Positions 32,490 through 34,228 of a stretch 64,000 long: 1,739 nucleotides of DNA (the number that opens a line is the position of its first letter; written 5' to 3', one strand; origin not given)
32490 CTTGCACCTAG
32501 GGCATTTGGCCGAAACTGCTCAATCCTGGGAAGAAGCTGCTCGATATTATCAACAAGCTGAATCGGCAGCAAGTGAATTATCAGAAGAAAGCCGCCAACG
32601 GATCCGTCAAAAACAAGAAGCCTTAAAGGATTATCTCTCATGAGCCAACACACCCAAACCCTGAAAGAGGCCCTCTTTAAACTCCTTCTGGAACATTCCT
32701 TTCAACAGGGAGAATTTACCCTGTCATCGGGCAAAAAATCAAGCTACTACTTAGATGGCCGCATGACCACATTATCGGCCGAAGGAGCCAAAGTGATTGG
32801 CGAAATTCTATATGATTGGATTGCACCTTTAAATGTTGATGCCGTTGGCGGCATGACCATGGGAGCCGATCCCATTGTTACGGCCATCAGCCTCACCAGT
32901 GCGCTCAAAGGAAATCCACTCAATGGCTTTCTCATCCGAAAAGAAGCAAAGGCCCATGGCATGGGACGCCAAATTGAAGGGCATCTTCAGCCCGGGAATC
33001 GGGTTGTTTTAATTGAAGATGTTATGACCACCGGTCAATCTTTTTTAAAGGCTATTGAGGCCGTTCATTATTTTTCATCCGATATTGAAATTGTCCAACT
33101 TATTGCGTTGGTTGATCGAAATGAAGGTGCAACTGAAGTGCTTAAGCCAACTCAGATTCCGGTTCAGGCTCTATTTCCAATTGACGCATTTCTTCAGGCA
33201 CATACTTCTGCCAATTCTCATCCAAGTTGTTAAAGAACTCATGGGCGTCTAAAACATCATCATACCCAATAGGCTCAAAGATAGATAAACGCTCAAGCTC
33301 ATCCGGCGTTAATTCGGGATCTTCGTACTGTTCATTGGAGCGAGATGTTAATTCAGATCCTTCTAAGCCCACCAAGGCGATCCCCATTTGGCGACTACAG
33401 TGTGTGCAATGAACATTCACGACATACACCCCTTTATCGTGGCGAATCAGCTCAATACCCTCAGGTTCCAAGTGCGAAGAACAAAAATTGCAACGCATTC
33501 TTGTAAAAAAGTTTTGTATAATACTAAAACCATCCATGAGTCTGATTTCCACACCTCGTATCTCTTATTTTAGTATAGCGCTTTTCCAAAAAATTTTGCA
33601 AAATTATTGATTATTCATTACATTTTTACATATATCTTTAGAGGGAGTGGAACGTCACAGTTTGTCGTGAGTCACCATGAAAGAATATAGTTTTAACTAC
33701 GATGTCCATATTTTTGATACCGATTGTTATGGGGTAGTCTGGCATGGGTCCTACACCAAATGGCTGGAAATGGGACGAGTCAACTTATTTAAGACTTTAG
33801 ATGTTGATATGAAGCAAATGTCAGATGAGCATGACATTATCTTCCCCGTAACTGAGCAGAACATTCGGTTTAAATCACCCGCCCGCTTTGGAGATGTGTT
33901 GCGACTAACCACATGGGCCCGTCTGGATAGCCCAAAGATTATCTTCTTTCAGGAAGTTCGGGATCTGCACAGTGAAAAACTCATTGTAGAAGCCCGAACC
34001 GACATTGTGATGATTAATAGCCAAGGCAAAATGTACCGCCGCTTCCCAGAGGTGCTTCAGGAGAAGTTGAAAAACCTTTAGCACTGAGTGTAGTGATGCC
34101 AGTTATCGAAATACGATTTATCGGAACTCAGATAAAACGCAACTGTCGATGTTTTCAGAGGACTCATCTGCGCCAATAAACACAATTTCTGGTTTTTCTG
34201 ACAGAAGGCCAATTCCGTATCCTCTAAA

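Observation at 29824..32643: Stand-alone 939-aa STAND-like NTPase with acidic disordered linker and TPR array between rsmG and pyrE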

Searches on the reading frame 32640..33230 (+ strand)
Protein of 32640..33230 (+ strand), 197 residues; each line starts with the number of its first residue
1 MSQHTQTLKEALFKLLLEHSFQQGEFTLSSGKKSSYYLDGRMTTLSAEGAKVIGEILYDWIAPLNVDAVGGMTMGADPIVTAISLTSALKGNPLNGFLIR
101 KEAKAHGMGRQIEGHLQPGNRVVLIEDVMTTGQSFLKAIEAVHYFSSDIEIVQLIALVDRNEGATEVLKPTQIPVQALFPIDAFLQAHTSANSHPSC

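Call 46: search_protein_families(library=ncbifam, proteins=[window:32640-33230:+], max_evalue=0.001)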
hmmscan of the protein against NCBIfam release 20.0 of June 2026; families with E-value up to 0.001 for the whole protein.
window:32640-33230:+ (197 aa): 10 families
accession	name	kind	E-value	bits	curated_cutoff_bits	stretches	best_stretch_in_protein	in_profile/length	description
TIGR00336.1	pyrE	equivalog_domain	1.9e-43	148.3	106.8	1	19-182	7-171/173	orotate phosphoribosyltransferase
NF010382.0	PRK13809.1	equivalog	9e-21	74.2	208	1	14-190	16-187/210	orotate phosphoribosyltransferase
NF004034.0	PRK05500.1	equivalog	9.3e-20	70.6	656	1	20-187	299-459/478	bifunctional orotidine-5'-phosphate decarboxylase/orotate phosphoribosyltransferase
TIGR01367.1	pyrE_Therm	equivalog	7e-17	61.6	150.25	1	20-178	11-159/187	orotate phosphoribosyltransferase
NF001729.0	PRK00455.1-3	equivalog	7e-13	48.4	245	1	22-179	30-186/231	orotate phosphoribosyltransferase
NF040646.1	HPT_Archaea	equivalog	1.4e-07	31.3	200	1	116-182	111-175/184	hypoxanthine/guanine phosphoribosyltransferase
NF002635.0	PRK02304.1-4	subfamily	6.1e-07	29.1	146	1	116-182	112-175/188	adenine phosphoribosyltransferase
NF002620.0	PRK02277.1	subfamily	5.3e-05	23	115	1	41-181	60-197/201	orotate phosphoribosyltransferase-like protein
NF009211.0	PRK12560.1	equivalog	0.00013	21.9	188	1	116-182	111-177/187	adenine phosphoribosyltransferase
NF003549.0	PRK05205.1-5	equivalog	0.00013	21.4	138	1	119-161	99-140/182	bifunctional pyr operon transcriptional regulator/uracil phosphoribosyltransferase PyrR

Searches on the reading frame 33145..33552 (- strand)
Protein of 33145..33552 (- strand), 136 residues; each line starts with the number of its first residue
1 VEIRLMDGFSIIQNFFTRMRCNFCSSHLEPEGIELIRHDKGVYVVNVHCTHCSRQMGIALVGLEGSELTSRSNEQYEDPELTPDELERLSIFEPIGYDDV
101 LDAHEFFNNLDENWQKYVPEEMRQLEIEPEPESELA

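Call 29: search_protein_families(library=pfam, proteins=[window:33145-33552:-], max_evalue=0.001)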
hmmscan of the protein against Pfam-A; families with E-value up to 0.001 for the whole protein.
window:33145-33552:- (136 aa): 0 families

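Call 46: search_protein_families(library=ncbifam, proteins=[window:33145-33552:-], max_evalue=0.001)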
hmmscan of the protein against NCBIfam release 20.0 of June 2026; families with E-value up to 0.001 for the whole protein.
window:33145-33552:- (136 aa): 0 families

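Call 82: search_protein_families(library=pfam, proteins=[window:33145-33552:-], max_evalue=10)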
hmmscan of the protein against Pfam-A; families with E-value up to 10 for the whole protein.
window:33145-33552:- (136 aa): 2 families
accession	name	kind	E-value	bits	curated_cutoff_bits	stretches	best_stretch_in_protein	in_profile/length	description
PF06467.20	zf-FCS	-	0.0088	16.3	22.4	1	20-42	6-27/39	MYM-type Zinc finger with FCS sequence motif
PF00641.23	Zn_ribbon_RanBP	-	2.5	7.9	27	1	13-27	13-27/30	Zn-finger in Ran binding protein and others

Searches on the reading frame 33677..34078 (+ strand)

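Call 29: search_protein_families(library=pfam, proteins=[window:33677-34078:+], max_evalue=0.001)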
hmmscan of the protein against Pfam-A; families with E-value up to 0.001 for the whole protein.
window:33677-34078:+ (134 aa): 3 families
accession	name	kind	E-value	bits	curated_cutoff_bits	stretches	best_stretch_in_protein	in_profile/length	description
PF13279.12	4HBT_2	-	7.8e-14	52.6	25.5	1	11-131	2-122/122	Thioesterase-like superfamily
PF03061.28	4HBT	-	6.4e-09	36.4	20.6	1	18-83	1-59/79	Thioesterase superfamily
PF01643.23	Acyl-ACP_TE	-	0.00062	19.9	23.7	1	3-125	3-125/131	Acyl-ACP thioesterase N-terminal domain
